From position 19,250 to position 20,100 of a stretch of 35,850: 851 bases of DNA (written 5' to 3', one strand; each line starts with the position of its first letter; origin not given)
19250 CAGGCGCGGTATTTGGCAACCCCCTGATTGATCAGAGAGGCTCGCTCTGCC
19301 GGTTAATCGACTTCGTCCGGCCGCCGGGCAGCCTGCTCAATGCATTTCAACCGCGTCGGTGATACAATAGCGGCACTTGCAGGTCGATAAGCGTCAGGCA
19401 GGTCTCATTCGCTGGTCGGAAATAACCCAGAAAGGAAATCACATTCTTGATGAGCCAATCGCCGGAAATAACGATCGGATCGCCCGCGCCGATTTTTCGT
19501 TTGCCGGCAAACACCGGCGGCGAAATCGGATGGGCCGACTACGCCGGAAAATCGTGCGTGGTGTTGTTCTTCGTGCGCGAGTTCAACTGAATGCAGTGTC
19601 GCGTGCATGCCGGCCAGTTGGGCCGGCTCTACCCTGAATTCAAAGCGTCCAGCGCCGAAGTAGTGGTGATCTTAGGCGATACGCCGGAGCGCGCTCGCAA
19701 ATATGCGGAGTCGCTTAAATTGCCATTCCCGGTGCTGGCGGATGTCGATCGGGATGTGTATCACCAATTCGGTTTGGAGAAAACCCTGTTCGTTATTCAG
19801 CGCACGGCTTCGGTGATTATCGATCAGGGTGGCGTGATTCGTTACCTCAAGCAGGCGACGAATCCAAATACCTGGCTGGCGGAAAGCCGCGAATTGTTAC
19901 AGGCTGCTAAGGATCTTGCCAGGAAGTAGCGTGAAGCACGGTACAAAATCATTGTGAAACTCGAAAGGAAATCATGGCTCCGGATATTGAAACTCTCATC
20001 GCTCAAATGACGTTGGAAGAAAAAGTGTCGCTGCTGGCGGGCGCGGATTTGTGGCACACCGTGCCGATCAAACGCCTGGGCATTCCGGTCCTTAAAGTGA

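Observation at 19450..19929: Peroxiredoxin-like gene with TGA at the first position of its CxxC redox motif: candidate UxxC selenoprotein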

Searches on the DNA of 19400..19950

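Call 9: search_rna_families(source=window, start=19400, end=19950, threshold=evalue, max_evalue=10)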
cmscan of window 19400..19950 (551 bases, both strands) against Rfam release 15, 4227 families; matches with E-value up to 10: 1.
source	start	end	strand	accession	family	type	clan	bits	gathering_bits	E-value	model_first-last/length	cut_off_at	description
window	19876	19894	+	RF03130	L19-Flavobacteria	Cis-reg; leader;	-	14.7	31.5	8.5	7-25/29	no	L19-Flavobacteria ribosomal protein leader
